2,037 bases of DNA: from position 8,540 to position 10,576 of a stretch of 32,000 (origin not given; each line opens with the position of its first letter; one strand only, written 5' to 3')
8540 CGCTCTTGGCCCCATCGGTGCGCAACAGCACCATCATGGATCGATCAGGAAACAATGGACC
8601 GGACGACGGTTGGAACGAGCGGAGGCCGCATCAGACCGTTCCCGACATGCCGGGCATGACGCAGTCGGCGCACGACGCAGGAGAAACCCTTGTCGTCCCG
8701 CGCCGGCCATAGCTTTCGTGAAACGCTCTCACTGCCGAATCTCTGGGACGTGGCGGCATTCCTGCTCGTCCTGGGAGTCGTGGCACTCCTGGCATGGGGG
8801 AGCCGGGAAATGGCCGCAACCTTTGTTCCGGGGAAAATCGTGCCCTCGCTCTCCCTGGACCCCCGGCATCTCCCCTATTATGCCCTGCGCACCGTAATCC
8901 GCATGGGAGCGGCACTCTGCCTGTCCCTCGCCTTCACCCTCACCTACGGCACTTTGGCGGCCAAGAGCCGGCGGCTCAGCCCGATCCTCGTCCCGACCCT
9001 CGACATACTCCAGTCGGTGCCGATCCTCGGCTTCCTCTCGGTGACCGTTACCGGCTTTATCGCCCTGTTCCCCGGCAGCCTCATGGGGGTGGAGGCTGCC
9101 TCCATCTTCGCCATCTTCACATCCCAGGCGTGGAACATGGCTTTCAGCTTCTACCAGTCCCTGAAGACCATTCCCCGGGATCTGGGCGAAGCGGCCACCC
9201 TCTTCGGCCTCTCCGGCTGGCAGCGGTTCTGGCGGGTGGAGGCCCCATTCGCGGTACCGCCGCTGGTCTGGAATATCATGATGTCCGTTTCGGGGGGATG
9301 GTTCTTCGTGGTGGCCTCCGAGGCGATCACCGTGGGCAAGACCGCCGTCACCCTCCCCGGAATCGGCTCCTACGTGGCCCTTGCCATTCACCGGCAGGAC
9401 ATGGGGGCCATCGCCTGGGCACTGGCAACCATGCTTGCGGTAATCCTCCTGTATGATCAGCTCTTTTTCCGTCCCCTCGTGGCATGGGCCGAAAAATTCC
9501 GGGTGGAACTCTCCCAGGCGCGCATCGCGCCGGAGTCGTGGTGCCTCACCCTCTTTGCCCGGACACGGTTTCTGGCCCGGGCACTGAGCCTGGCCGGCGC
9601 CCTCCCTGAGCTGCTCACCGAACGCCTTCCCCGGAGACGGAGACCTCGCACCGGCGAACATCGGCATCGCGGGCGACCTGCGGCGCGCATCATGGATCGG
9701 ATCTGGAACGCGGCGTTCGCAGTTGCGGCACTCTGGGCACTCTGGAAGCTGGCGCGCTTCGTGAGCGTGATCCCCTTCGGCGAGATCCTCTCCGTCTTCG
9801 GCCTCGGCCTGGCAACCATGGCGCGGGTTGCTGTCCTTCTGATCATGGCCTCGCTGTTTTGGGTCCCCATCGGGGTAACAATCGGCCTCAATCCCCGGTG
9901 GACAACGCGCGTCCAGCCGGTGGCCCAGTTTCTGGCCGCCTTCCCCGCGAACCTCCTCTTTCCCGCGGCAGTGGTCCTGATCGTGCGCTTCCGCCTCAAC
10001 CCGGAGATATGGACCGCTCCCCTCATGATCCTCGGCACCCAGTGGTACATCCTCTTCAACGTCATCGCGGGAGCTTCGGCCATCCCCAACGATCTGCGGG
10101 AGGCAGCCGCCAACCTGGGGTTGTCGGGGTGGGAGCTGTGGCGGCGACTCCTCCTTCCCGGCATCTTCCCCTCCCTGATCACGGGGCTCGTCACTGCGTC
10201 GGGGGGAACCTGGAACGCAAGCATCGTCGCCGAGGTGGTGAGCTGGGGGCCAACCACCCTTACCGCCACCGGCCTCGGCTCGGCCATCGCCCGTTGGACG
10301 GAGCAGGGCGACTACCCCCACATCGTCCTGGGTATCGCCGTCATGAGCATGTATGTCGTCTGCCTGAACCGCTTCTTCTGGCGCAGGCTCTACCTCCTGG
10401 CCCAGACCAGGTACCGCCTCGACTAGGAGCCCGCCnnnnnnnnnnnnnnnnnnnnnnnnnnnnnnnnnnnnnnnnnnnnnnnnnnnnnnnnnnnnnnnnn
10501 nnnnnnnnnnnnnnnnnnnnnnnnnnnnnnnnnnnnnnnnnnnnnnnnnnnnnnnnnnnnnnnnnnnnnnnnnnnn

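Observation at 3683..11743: Heavy-metal-type two-component system wired to an envelope-remodelling operon and an ABC transporter without a binding protein (candidate undescribed stress-responsive envelope system)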

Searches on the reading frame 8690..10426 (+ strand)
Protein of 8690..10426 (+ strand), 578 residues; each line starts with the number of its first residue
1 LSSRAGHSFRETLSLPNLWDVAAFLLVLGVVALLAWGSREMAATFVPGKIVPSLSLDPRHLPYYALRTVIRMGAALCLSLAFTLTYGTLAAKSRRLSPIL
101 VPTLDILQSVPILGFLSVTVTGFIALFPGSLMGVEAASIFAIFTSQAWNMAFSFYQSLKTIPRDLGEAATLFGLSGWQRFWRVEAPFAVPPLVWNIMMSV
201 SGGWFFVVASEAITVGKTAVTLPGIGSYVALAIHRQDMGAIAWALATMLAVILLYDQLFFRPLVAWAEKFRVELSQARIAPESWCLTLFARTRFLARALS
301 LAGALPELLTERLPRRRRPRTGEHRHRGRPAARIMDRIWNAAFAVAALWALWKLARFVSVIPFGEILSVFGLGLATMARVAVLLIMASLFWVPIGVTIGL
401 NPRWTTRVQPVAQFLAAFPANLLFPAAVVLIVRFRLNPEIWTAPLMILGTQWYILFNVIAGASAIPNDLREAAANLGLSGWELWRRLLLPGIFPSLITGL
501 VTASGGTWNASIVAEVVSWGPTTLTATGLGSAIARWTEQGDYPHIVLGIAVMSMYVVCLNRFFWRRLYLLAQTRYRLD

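Call 3: search_protein_families(library=pfam, proteins=[window:8690-10426:+], max_evalue=0.01)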
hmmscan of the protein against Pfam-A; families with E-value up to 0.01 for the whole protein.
window:8690-10426:+ (578 aa): 1 family
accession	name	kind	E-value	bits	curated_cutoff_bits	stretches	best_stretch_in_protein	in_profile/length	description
PF00528.27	BPD_transp_1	-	2.2e-27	96.4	26.4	2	86-253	4-168/184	Binding-protein-dependent transport system inner membrane component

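Call 4: search_protein_families(library=ncbifam, proteins=[window:8690-10426:+], max_evalue=0.001)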
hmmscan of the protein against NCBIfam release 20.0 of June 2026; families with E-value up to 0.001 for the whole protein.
window:8690-10426:+ (578 aa): 13 families
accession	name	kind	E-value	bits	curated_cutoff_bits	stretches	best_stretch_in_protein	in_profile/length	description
TIGR01183.1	ntrB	equivalog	4.1e-21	75.6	209.05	2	374-562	20-198/202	nitrate ABC transporter permease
NF040733.1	ABC_perm_U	equivalog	1.6e-13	50.8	295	2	375-518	60-199/251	ABC transporter permease subunit SaoP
TIGR03416.1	ABC_choXWV_perm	equivalog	2.7e-13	50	363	1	25-239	49-247/267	choline ABC transporter permease subunit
NF008470.0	PRK11365.1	equivalog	5e-12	45.8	347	1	392-518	81-203/263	aliphatic sulfonate ABC transporter permease SsuC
TIGR00969.1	3a0106s02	subfamily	7.2e-10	38.8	240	1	464-504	168-208/272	sulfate ABC transporter permease subunit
NF007545.0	PRK10160.1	equivalog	2.2e-09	37.2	342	1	375-555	82-252/275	taurine ABC transporter permease TauC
TIGR02139.1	permease_CysT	equivalog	1.1e-08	35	246.1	1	464-501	157-194/265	sulfate ABC transporter permease subunit CysT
NF008196.0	PRK10952.1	equivalog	1.1e-08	34.3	439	1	68-254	149-320/356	glycine betaine/L-proline ABC transporter permease ProW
TIGR01581.1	Mo_ABC_porter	hypoth_equivalog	2.1e-08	33.9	210.3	0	453-503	117-167/225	ABC transporter permease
TIGR02141.1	modB_ABC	equivalog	8.5e-07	28.8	182.6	1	458-503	99-144/208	molybdate ABC transporter permease subunit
NF007044.0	PRK09497.1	equivalog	0.00011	21.8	348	0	131-254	146-269/285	spermidine/putrescine ABC transporter permease PotB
NF008232.0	PRK10999.1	equivalog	0.00012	21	392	0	158-199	398-439/520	maltose ABC transporter permease MalF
TIGR00974.1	3a0107s02c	equivalog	0.0008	18.6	193.45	1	383-503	62-193/272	phosphate ABC transporter permease PstA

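Call 26: find_homologous_proteins(query=window:8690-10426:+, max_evalue=0.00001)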
Query window:8690-10426:+ (578 aa): 8000 proteins with E <= 0.00001 among 8000 candidates; the best 120 are listed.
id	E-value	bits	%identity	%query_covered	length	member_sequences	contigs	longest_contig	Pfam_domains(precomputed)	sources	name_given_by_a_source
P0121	0.0e+0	1232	97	100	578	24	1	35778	PF00528.28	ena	-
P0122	0.0e+0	1054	84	100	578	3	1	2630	PF00528.28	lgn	-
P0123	0.0e+0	1028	82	99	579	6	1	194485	PF00528.28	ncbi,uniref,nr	ncbi:ABC transporter permease [Geobacter grbiciae]|uniref:ABC transporter permease n=1 Tax=Geobacter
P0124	9.1e-256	868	72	98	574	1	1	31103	PF00528.28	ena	-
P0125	3.8e-254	863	72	98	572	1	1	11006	PF00528.28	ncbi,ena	-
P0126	4.5e-254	863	71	98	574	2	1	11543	PF00528.28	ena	-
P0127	1.8e-253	861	71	99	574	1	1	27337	PF00528.28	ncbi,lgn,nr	ncbi:MAG: ABC transporter permease subunit [Desulfuromonadales bacterium]|nr:ABC transporter permeas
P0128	5.1e-253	859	72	98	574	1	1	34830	PF00528.28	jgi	jgi:NitT/TauT family transport system permease protein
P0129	1.3e-252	858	71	98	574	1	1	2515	PF00528.28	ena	-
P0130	1.6e-252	857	70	98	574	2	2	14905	PF00528.28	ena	-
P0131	3.3e-252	856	71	97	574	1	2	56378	PF00528.28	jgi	-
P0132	3.4e-252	856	71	97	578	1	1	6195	PF00528.28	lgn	-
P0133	3.4e-252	856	71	98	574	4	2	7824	PF00528.28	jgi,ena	jgi:NitT/TauT family transport system permease protein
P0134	5.4e-252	856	71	98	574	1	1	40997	PF00528.28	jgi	-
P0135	6.2e-252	855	71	98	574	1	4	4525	PF00528.28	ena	-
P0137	6.7e-252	855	71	97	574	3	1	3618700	PF00528.28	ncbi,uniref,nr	ncbi:sulfonate ABC transporter permease [Geobacter pickeringii]|uniref:Sulfonate ABC transporter per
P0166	4.6e-249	846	71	97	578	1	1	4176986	PF00528.28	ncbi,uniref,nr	ncbi:sulfonate ABC transporter permease [Geoanaerobacter pelophilus]|uniref:Sulfonate ABC transporte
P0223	2.3e-239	814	68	98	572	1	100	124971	PF00528.28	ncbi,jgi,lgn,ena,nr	ncbi:MAG: ABC transporter permease subunit [Chlorobiaceae bacterium]|nr:ABC transporter permease sub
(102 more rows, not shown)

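Call 27: find_encoding_contigs(protein=P0137, flank=7000, max_places=1)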
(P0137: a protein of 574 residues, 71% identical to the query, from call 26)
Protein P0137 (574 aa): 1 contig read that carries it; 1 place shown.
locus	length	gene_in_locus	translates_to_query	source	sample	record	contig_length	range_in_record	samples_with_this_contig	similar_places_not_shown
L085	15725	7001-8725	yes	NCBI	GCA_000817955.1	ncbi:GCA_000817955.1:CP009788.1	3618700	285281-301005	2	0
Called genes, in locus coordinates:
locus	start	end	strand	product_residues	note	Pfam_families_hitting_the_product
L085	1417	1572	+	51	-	PF10387:DUF2442 (weak)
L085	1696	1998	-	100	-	PF00216:Bac_DNA_binding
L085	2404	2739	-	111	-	-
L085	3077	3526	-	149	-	PF00041:fn3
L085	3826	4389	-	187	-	PF08207:EFP_N, PF01132:EFP, PF09285:Elong-fact-P_C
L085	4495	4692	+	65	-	PF13275:S4_2, PF01479:S4 (weak)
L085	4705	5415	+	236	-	PF03167:UDG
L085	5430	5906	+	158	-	PF01575:MaoC_dehydratas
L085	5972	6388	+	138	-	PF04134:DCC1-like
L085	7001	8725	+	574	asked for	PF00528:BPD_transp_1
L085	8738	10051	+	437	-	PF00005:ABC_tran, PF09821:AAA_assoc_C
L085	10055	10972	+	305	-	PF01545:Cation_efflux, PF16916:ZT_dimer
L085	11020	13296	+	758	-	PF09371:Tex_N, PF22706:Tex_central_region, PF14639:YqgF, PF16921:Tex_YqgF, PF12836:HHH_3, PF17674:HHH_9, PF00575:S1, PF23459:S1_RRP5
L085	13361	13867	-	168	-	PF13690:CheX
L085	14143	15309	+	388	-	PF04381:RdgC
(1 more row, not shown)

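Call 28: find_encoding_contigs(protein=P0223, flank=7000, max_places=2)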
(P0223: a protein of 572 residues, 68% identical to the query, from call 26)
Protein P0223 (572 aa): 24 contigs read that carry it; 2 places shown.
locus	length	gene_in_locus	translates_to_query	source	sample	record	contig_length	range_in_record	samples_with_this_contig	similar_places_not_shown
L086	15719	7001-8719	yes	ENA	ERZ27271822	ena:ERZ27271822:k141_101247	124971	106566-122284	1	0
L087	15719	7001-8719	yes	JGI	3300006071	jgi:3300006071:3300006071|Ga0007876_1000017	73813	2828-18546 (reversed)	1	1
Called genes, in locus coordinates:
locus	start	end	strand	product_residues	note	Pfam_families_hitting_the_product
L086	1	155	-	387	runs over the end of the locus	PF00528:BPD_transp_1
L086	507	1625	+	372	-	PF00149:Metallophos (weak)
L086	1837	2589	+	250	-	PF01553:Acyltransferase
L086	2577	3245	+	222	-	PF21926:FeeM (faint)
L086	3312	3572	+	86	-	-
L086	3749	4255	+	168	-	PF14803:Zn_ribbon_Nudix (weak), PF00293:NUDIX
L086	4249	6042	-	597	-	PF00672:HAMP, PF00989:PAS (weak), PF08448:PAS_4 (weak), PF13188:PAS_8 (faint), PF00512:HisKA, PF02518:HATPase_c, PF14501:HATPase_c_5 (weak)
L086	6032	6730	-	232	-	PF00072:Response_reg, PF23198:PDE8A_N (weak), PF00486:Trans_reg_C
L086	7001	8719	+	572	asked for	PF00528:BPD_transp_1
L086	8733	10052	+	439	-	PF00005:ABC_tran, PF09821:AAA_assoc_C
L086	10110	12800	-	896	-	PF00690:Cation_ATPase_N, PF00122:E1-E2_ATPase, PF00702:Hydrolase, PF13246:Cation_ATPase, PF00689:Cation_ATPase_C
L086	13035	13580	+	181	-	PF01862:PvlArgDC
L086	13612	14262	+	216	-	PF01895:PhoU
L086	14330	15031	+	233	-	PF02811:PHP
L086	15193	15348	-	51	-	PF11154:DUF2934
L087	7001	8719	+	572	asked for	PF00528:BPD_transp_1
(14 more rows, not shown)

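Call 29: find_encoding_contigs(protein=P0166, flank=7000, max_places=1)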
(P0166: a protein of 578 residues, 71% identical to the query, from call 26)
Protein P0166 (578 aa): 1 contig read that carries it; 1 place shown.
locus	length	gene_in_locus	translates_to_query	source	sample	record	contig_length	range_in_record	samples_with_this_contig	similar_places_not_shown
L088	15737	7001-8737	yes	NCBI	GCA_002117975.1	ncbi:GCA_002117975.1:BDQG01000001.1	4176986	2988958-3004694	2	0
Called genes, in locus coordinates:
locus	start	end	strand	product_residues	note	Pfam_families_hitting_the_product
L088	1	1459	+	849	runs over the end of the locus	PF12704:MacB_PCD, PF02687:FtsX, PF12704:MacB_PCD, PF02687:FtsX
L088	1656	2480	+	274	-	PF17131:TP_0789-like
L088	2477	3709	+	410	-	-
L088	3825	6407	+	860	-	PF00027:cNMP_binding, PF14532:Sigma54_activ_2, PF00158:Sigma54_activat, PF25601:AAA_lid_14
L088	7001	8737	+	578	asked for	PF00528:BPD_transp_1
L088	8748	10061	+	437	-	PF00005:ABC_tran, PF13304:AAA_21 (faint), PF09821:AAA_assoc_C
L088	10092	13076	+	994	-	PF02743:dCache_1, PF22309:HK-GC-Chemotax_sensor, PF13426:PAS_9, PF00989:PAS, PF13426:PAS_9, PF00512:HisKA, PF02518:HATPase_c, PF00072:Response_reg, +4 more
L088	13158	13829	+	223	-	PF01914:MarC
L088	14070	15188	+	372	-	PF04577:Glyco_transf_61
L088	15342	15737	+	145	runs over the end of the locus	PF06146:PsiE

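Call 58: find_related_loci(query=A2, collection=metagenome_contigs, flank=7000)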
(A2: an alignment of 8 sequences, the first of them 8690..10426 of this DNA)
Query A2 (578 aa) in metagenome_contigs; peptide patterns used: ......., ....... (x = any residue, [..] = any of these).
600 stretches matched a pattern (row limit reached: there are more); 586 encode a relative of the query (tblastn E <= 1e-3); the best 80 are kept; 80 distinct loci.
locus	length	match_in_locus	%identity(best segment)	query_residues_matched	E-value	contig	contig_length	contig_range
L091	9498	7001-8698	71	12-578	0e+0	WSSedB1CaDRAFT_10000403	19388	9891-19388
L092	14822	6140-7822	59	16-578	0e+0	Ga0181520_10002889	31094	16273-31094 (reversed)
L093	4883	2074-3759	57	16-578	0e+0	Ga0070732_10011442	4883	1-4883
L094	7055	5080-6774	59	14-575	0e+0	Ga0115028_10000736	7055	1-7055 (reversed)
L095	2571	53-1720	59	17-574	0e+0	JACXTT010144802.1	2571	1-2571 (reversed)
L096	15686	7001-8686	56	15-577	0e+0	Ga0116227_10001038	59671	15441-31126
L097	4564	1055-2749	57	15-578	0e+0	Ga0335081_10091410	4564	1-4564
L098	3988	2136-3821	56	15-577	0e+0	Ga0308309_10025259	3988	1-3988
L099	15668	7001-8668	56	17-574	0e+0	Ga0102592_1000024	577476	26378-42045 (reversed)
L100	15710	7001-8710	56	1-577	0e+0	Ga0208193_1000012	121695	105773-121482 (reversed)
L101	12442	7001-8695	56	1-572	0e+0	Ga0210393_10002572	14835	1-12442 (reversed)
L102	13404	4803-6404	57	39-574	0e+0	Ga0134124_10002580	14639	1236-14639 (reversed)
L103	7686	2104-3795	54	14-578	0e+0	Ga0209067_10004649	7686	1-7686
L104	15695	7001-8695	55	15-578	0e+0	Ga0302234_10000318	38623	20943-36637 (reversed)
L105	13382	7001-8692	55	15-578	0e+0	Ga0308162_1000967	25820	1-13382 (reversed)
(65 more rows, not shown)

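Call 66: search_solved_structures(query=window:8690-10426:+, max_evalue=0.01)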
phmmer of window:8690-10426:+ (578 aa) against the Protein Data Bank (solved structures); distinct sequences matched with E-value up to 0.01: 2.
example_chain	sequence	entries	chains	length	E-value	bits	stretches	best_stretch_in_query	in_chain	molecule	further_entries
9u9z_A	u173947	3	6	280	3.7e-10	42.3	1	367-521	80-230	CmpB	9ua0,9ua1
8w9m_B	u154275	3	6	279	5.3e-09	38.4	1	374-530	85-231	Nitrate transport permease protein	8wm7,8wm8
